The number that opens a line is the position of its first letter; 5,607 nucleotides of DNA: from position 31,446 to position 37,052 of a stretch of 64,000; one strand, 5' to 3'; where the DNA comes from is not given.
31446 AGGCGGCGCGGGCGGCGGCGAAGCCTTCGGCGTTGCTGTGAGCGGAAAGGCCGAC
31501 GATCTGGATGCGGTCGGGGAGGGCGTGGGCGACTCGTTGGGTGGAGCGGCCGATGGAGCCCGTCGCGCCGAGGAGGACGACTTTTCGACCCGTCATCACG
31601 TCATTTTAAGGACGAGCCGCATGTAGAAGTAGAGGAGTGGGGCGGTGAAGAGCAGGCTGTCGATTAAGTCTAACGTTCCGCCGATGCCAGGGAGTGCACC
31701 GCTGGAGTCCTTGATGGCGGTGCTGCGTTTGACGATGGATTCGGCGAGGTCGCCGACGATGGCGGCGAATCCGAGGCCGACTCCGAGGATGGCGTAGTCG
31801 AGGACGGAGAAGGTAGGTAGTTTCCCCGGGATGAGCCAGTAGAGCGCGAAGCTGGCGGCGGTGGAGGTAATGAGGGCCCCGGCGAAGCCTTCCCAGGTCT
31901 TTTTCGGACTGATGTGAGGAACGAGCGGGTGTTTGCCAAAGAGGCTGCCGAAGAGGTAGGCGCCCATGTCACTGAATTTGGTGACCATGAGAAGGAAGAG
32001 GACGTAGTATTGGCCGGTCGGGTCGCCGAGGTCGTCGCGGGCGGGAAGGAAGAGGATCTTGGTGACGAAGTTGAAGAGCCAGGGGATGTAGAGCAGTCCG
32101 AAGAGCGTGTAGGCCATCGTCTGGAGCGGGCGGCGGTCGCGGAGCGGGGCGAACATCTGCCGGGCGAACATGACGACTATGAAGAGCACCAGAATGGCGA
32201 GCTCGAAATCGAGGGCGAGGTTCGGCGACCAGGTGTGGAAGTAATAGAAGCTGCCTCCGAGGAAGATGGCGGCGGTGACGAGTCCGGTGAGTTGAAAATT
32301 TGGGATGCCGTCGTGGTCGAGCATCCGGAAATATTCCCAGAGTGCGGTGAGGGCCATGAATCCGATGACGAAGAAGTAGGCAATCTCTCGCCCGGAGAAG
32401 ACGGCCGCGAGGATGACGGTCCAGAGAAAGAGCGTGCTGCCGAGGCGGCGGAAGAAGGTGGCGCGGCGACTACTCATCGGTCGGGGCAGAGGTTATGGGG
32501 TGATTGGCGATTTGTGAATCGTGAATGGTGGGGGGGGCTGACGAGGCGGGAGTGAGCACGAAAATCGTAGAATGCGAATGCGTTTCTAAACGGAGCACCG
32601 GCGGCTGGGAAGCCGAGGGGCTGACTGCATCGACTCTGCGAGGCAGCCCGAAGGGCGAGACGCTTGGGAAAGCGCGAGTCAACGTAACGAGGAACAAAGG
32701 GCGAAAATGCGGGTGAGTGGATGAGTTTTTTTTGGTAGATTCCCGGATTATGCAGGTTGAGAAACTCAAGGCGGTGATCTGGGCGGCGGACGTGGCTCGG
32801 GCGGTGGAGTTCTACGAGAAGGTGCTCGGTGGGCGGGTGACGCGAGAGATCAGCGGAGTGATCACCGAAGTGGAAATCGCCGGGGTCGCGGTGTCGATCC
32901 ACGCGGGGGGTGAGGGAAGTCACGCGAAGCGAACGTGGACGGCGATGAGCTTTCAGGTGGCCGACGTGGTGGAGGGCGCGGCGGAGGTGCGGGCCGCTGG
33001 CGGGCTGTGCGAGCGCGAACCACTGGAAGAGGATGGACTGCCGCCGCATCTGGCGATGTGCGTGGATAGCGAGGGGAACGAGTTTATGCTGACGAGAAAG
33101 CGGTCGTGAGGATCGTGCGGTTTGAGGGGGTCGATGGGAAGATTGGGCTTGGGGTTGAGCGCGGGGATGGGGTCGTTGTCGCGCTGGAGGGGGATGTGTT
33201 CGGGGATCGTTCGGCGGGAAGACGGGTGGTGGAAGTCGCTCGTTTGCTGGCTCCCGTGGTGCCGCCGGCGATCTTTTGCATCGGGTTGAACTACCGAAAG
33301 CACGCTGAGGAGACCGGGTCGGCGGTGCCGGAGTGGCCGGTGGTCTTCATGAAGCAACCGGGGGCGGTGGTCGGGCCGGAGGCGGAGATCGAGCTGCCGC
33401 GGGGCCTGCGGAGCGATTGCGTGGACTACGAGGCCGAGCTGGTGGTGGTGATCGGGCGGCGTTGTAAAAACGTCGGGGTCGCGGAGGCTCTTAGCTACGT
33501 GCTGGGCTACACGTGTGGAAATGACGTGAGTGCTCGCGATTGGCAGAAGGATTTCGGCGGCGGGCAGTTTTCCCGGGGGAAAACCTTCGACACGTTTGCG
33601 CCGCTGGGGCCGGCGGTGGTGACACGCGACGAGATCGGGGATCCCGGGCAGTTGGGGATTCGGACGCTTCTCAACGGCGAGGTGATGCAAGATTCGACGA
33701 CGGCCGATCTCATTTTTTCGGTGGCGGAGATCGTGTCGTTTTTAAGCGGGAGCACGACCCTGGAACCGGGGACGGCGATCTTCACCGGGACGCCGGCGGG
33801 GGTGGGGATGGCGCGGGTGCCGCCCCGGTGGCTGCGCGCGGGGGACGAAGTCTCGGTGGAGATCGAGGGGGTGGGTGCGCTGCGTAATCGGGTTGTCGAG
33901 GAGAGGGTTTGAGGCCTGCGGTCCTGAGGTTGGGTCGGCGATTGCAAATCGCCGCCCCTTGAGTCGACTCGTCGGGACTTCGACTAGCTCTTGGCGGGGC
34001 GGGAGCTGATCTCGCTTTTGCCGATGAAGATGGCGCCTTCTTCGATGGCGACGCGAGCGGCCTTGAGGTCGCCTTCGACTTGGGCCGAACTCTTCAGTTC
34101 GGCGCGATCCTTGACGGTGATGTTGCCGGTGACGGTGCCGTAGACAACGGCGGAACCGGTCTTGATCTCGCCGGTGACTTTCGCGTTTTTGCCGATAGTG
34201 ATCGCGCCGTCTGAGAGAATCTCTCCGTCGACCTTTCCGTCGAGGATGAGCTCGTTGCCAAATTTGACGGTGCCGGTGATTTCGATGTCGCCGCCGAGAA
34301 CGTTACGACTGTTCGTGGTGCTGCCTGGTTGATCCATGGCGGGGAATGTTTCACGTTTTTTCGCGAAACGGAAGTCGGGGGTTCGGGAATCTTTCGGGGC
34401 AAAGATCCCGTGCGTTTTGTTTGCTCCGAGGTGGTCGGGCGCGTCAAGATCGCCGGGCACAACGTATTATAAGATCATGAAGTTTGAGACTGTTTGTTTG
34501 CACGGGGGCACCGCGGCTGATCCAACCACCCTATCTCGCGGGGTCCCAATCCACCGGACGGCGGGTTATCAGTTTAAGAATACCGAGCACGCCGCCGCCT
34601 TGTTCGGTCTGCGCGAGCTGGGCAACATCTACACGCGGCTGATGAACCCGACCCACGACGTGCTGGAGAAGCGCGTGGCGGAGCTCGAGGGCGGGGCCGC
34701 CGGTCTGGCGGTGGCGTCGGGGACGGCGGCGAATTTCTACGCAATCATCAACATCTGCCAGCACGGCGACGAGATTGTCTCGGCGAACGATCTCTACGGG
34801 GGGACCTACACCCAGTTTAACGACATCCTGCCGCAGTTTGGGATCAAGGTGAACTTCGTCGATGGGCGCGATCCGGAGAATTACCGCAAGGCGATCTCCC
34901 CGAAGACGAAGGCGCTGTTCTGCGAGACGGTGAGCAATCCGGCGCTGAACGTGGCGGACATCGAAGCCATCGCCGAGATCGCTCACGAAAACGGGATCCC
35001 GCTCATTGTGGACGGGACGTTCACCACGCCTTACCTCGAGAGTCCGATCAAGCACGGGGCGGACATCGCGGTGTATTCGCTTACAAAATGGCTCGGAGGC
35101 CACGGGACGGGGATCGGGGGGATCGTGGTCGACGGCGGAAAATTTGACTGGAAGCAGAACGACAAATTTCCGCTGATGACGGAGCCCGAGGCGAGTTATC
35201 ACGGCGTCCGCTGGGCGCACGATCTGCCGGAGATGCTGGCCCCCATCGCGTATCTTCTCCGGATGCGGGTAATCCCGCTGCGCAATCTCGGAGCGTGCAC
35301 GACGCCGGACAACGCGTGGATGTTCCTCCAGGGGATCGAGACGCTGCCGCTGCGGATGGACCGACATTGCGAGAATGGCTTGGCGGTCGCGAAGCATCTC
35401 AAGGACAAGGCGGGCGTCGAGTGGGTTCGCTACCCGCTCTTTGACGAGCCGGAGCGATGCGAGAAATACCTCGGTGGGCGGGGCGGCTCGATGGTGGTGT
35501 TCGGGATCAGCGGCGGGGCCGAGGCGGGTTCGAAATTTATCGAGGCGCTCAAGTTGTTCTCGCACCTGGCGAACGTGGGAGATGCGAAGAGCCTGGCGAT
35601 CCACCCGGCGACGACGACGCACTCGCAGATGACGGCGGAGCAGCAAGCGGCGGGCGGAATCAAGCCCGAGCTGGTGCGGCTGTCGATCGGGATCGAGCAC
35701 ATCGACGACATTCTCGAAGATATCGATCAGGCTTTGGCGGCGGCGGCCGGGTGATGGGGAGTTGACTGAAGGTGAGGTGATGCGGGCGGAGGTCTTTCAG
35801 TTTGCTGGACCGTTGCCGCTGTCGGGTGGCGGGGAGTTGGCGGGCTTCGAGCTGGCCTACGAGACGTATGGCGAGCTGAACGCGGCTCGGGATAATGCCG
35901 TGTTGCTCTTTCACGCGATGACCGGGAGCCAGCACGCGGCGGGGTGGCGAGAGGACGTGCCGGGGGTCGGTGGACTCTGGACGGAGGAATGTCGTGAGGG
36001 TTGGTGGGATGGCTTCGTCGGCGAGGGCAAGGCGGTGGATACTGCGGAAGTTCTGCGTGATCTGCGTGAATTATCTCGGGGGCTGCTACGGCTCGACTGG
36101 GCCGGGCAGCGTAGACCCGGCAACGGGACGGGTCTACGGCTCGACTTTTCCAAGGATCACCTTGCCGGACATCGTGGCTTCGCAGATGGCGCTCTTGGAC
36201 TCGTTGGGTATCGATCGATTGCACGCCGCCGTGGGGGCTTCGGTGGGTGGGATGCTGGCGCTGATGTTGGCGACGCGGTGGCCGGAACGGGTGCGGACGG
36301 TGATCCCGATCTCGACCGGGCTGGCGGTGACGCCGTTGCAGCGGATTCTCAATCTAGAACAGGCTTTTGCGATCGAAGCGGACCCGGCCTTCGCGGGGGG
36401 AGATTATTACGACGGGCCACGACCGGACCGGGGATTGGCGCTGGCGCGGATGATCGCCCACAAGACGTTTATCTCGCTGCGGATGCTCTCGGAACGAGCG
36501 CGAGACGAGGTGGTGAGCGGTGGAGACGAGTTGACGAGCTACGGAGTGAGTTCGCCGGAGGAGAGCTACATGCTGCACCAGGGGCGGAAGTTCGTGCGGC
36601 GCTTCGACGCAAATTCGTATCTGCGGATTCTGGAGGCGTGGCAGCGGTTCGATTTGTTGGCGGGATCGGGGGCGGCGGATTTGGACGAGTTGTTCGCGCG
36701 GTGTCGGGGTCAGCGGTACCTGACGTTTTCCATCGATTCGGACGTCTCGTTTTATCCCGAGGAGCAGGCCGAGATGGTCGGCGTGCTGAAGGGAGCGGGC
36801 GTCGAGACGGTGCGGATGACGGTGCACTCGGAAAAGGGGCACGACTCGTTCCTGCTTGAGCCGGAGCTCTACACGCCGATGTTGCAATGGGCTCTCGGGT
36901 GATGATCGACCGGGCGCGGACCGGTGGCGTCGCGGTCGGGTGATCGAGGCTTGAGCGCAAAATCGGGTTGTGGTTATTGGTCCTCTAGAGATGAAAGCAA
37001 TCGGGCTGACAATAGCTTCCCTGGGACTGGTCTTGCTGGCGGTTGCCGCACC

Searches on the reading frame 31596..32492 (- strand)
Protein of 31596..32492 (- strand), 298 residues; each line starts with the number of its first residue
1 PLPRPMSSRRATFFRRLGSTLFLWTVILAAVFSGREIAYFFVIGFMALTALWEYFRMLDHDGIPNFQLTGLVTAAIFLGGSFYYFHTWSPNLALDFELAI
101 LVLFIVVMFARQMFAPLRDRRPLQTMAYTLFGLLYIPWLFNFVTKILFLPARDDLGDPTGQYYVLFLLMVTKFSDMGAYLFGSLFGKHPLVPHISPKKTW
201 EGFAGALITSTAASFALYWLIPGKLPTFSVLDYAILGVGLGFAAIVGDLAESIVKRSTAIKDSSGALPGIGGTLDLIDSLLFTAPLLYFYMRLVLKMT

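Call 18: search_protein_families(library=pfam, proteins=[window:31596-32492:-], max_evalue=0.01)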
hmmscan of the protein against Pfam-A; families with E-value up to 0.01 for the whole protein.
window:31596-32492:- (298 aa): 2 families
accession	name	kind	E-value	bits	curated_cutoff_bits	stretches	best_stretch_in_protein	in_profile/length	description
PF01148.25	CTP_transf_1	-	2.7e-54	185.2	24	1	16-293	3-263/264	Cytidylyltransferase family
PF01864.22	CarS-like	-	0.0012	19.3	22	1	198-267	48-121/175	CDP-archaeol synthase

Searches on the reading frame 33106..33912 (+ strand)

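Call 96: search_protein_families(library=pfam, proteins=[window:33106-33912:+], max_evalue=0.001)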
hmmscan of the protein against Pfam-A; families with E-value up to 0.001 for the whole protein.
window:33106-33912:+ (268 aa): 2 families
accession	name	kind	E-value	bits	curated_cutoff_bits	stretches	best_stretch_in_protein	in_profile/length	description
PF01557.24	FAA_hydrolase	-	7.9e-74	248.4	23.9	1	56-264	2-214/214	Fumarylacetoacetate (FAA) hydrolase C-terminal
PF10370.14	Rv2993c-like_N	-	0.00016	22.9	21.3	1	1-50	1-50/50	Rv2993c-like, N-terminal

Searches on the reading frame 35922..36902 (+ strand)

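Call 17: search_protein_families(library=pfam, proteins=[window:35922-36902:+], max_evalue=0.01)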
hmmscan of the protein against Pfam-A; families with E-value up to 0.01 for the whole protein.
window:35922-36902:+ (326 aa): 4 families
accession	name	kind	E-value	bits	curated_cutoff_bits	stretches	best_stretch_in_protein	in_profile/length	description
PF00561.26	Abhydrolase_1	-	5.3e-14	52.9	25.8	1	43-240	27-198/245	alpha/beta hydrolase fold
PF00756.26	Esterase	-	6.2e-05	23.3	22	1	75-131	96-147/251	Putative esterase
PF00326.27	Peptidase_S9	-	0.00065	19.7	22.6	0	83-128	47-93/213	Prolyl oligopeptidase family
PF12697.13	Abhydrolase_6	-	0.001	20.2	26.3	1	38-314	27-211/217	Alpha/beta hydrolase family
